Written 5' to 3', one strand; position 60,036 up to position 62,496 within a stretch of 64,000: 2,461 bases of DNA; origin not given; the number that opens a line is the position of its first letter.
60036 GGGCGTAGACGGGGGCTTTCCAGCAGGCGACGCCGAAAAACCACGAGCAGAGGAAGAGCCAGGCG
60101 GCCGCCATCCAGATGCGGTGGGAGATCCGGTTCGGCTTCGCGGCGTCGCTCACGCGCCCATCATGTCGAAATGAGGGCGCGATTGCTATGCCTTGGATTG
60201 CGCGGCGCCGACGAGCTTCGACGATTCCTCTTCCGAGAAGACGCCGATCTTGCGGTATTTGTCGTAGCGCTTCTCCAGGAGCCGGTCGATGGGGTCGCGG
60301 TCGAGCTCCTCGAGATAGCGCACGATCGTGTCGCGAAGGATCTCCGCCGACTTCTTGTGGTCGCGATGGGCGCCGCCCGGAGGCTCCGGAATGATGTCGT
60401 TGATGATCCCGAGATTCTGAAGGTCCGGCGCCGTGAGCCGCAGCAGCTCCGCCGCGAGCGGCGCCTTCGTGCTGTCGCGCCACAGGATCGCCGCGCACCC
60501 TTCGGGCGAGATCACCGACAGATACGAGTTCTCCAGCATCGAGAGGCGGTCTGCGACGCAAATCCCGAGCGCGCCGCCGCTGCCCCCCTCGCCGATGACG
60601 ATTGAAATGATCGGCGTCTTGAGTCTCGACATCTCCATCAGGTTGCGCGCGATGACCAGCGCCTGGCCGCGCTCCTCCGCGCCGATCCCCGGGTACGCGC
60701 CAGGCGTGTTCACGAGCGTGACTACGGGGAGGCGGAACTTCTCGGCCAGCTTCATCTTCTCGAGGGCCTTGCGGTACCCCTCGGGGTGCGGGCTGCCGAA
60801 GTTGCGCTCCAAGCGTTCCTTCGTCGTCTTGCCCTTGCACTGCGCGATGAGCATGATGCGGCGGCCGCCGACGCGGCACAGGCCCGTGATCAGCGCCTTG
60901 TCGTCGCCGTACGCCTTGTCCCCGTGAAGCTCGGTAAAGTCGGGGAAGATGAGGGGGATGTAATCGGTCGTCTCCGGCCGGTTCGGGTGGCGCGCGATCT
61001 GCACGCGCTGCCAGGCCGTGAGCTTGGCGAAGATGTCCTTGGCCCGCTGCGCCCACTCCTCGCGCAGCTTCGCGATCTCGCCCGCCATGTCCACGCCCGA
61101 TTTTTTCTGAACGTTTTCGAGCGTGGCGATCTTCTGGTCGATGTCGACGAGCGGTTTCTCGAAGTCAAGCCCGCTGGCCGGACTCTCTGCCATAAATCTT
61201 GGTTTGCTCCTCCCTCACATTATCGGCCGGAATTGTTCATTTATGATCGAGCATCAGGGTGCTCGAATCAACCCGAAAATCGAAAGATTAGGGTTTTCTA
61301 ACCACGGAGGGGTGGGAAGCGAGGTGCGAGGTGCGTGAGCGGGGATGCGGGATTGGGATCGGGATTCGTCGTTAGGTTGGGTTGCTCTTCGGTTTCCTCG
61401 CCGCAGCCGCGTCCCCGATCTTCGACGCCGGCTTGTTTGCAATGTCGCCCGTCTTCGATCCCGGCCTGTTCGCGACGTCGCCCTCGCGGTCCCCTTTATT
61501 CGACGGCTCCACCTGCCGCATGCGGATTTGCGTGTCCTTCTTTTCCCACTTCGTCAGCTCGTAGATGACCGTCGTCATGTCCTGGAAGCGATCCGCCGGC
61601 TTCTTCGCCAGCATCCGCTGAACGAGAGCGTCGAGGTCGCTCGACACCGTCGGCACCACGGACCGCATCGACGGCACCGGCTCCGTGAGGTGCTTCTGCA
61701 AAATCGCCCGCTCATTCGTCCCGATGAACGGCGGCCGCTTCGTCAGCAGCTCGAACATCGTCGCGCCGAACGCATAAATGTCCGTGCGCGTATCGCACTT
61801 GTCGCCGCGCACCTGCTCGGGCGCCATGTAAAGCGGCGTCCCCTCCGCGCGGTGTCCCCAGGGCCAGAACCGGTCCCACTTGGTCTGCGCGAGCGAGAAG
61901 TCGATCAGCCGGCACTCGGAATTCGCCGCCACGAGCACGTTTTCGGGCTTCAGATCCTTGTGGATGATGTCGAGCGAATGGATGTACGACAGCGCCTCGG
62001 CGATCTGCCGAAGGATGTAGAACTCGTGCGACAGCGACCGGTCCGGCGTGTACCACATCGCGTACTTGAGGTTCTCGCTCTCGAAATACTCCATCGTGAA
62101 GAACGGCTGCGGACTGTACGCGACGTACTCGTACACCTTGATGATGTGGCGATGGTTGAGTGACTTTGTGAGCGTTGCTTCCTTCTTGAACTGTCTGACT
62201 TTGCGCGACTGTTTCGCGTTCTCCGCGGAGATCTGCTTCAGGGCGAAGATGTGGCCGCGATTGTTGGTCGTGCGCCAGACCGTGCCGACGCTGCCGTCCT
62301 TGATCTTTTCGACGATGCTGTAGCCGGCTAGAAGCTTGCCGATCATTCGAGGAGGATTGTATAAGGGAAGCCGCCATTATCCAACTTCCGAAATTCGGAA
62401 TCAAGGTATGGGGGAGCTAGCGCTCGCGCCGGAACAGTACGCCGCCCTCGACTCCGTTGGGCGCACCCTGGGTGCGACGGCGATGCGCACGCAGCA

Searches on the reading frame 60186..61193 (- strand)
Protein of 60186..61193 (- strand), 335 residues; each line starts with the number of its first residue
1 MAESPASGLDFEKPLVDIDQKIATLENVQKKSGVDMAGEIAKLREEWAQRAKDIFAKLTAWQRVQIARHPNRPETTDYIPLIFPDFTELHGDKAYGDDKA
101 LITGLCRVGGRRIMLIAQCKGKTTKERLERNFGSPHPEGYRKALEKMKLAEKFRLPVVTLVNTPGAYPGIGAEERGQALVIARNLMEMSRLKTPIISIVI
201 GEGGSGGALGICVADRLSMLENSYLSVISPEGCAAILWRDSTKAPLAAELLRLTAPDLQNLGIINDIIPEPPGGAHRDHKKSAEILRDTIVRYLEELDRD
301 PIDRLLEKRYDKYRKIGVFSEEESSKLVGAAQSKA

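Call 55: search_protein_families(library=pfam, proteins=[window:60186-61193:-], max_evalue=0.001)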
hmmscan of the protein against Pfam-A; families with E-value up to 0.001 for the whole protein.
window:60186-61193:- (335 aa): 2 families
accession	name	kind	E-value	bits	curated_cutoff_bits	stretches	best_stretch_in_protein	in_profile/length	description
PF03255.19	ACCA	-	4e-136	453.7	23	1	9-317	2-310/310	Acetyl co-enzyme A carboxylase carboxyltransferase-like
PF01039.27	Carboxyl_trans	-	1.7e-17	63.7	22.3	1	99-244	282-423/493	Carboxyl transferase domain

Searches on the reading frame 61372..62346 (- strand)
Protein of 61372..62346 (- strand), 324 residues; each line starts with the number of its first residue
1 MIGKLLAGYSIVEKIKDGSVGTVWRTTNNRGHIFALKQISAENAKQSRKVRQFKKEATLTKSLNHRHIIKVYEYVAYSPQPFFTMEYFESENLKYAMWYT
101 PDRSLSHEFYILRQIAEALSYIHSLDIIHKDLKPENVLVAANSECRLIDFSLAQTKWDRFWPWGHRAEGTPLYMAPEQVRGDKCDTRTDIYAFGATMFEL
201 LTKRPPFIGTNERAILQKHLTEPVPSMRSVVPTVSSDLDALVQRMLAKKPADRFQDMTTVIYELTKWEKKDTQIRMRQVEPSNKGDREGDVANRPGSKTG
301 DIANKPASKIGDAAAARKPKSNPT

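Call 55: search_protein_families(library=pfam, proteins=[window:61372-62346:-], max_evalue=0.001)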
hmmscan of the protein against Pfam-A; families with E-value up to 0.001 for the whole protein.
window:61372-62346:- (324 aa): 4 families
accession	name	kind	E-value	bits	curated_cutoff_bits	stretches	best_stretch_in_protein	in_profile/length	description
PF00069.31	Pkinase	-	2.3e-47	162.1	31.7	1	9-255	1-253/263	Protein kinase domain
PF07714.23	PK_Tyr_Ser-Thr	-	1.6e-32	113.3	23.1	1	11-254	3-249/258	Protein tyrosine and serine/threonine kinase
PF06293.20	Kdo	-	1.4e-06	28.3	21.3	1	92-161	106-178/207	Lipopolysaccharide kinase (Kdo/WaaP) family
PF19974.5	TCAD9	-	0.00075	19.2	40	1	93-153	265-324/429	Ternary complex associated domain 9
